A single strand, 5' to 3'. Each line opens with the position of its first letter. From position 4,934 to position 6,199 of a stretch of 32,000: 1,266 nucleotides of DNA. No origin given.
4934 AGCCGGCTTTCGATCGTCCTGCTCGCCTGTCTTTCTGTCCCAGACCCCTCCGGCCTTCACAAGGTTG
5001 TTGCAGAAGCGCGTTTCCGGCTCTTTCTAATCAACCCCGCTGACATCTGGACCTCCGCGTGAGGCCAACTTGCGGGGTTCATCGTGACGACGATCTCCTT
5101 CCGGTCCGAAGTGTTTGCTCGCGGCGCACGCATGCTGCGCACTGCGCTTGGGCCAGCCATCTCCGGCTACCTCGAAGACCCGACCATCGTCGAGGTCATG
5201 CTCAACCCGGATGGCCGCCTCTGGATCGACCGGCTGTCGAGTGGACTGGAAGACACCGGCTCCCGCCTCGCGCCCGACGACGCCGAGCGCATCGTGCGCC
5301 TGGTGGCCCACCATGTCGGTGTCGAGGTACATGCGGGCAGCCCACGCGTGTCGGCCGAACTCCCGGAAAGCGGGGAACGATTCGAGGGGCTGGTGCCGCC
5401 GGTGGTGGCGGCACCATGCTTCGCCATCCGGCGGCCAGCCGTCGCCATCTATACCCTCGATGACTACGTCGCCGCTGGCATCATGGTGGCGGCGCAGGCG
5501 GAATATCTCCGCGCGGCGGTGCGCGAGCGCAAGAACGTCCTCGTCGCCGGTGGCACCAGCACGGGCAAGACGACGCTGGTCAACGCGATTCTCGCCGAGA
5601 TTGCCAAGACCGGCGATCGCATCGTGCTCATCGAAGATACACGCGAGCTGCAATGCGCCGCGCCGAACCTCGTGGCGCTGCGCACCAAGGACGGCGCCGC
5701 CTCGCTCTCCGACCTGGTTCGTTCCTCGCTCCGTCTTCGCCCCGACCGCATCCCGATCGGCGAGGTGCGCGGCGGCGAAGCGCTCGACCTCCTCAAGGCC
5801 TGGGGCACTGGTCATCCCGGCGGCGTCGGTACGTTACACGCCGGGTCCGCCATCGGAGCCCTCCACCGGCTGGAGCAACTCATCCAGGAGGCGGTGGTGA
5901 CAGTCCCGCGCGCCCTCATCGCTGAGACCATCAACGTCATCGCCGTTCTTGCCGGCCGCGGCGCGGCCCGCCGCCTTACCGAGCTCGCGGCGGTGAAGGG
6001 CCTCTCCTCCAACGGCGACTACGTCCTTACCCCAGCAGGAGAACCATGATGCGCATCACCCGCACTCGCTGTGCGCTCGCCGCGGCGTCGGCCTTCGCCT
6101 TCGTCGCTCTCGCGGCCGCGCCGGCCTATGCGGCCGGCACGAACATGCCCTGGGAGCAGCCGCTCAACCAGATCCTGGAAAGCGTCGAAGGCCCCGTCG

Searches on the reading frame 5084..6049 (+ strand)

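Call 6: search_protein_families(library=pfam, proteins=[window:5084-6049:+], max_evalue=0.01)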
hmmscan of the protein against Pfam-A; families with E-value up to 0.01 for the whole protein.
window:5084-6049:+ (321 aa): 12 families
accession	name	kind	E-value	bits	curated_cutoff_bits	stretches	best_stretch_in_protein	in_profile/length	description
PF00437.27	T2SSE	-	4.7e-37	127.9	24.9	1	106-287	100-273/370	Type II/IV secretion system protein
PF13191.12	AAA_16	-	2.3e-05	25.4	32.6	1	139-214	13-96/167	AAA ATPase domain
PF06414.18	Zeta_toxin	-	9.9e-05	22.3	22.3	1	148-212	15-76/199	Zeta toxin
PF00270.35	DEAD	-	0.00039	20.6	26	1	137-189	3-57/167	DEAD/DEAH box helicase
PF13245.12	AAA_19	-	0.00065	20.3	25.1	1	146-185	8-49/134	AAA domain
PF10412.15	TrwB_AAD_bind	-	0.0013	18.2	20.5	1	147-184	13-50/387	Type IV secretion-system coupling protein DNA-binding domain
PF20720.3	nSTAND3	-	0.0023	18.1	27.2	1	145-190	13-58/155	Novel STAND NTPase 3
PF01580.24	FtsK_SpoIIIE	-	0.0023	17.9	24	1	148-175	39-65/221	FtsK/SpoIIIE family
PF12775.13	AAA_7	-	0.0044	17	25.8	1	141-175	25-59/181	P-loop containing dynein motor region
PF13604.12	AAA_30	-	0.0059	16.8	27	0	136-183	4-52/191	AAA domain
PF05673.19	DUF815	-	0.0079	15.8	23.8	0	148-188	52-90/249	Protein of unknown function (DUF815)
PF01135.25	PCMT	-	0.0093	16.2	20.3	0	126-196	53-117/210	Protein-L-isoaspartate(D-aspartate) O-methyltransferase (PCMT)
